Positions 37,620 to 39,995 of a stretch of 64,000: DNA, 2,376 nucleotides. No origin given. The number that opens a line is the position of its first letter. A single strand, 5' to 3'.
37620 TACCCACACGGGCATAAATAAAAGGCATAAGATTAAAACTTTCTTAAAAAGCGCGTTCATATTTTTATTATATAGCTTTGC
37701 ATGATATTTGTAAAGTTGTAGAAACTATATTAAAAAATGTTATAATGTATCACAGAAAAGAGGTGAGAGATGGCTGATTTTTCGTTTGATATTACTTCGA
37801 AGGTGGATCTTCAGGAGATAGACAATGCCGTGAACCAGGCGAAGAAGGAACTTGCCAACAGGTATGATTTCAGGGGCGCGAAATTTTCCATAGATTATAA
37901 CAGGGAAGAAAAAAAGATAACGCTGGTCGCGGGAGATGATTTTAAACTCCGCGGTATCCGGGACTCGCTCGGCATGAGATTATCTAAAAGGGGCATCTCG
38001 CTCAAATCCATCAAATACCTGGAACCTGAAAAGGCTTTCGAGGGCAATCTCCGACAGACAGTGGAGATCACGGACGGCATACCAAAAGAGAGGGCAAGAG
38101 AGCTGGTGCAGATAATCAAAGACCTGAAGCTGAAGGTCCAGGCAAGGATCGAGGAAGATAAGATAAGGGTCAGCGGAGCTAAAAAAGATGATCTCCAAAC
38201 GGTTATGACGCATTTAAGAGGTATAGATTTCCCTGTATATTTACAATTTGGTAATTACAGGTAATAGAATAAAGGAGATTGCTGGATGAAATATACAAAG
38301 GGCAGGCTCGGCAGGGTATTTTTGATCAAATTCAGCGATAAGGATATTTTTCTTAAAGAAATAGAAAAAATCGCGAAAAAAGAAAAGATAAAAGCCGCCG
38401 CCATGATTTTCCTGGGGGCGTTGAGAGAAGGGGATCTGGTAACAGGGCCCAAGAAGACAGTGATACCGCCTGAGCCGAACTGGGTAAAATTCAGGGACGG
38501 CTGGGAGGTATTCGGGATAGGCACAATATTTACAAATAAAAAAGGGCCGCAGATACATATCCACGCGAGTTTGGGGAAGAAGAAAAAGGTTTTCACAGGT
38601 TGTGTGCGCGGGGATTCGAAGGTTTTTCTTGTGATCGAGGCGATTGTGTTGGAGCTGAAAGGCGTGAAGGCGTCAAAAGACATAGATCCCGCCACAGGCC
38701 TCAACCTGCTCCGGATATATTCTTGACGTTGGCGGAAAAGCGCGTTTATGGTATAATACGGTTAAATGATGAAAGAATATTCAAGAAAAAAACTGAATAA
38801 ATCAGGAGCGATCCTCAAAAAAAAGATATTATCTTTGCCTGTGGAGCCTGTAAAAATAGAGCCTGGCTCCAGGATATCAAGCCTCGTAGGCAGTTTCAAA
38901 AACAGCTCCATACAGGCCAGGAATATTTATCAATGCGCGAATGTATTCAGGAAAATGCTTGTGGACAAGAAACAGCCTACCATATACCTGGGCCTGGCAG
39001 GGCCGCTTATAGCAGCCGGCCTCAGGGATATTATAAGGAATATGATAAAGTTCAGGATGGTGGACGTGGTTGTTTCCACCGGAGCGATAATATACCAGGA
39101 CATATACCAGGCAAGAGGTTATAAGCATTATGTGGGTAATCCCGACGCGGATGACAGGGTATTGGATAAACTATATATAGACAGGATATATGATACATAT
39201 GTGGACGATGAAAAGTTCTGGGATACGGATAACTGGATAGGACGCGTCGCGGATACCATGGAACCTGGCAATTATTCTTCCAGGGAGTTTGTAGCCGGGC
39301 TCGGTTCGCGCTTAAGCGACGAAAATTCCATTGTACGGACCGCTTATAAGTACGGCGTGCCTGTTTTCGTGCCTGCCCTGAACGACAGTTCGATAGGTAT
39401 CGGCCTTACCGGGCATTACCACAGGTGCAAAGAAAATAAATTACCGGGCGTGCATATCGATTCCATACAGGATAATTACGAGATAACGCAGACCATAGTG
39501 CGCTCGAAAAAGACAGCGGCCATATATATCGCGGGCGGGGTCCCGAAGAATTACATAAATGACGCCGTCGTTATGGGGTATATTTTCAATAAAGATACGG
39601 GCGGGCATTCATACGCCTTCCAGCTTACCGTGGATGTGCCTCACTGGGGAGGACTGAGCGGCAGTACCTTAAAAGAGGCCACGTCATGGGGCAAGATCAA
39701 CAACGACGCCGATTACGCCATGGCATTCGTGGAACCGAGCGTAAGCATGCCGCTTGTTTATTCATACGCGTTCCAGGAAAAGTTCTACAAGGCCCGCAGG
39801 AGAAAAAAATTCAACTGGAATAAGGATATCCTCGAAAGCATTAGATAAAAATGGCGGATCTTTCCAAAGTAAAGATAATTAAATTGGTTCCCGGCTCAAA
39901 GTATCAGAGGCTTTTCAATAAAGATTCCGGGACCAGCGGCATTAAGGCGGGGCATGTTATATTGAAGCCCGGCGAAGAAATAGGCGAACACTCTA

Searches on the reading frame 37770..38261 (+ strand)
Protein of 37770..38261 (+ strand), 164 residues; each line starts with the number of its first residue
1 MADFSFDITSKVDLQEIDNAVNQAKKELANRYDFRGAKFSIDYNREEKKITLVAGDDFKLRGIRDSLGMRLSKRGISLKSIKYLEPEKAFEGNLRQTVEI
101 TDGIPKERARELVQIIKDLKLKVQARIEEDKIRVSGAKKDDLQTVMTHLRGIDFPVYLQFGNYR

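Call 13: search_protein_families(library=pfam, proteins=[window:37770-38261:+], max_evalue=0.01)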
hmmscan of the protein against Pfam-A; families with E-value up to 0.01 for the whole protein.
window:37770-38261:+ (164 aa): 1 family
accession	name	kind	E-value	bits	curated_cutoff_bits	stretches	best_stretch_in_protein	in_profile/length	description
PF04461.18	DUF520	-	3.8e-58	196.6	23.2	1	5-164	2-161/161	Protein of unknown function (DUF520)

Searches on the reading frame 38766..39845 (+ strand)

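Call 13: search_protein_families(library=pfam, proteins=[window:38766-39845:+], max_evalue=0.01)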
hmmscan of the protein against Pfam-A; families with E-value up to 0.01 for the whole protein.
window:38766-39845:+ (360 aa): 1 family
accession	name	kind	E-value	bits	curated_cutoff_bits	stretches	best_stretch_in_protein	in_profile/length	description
PF01916.23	DS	-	4.7e-87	292.3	27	1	40-334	2-287/288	Deoxyhypusine synthase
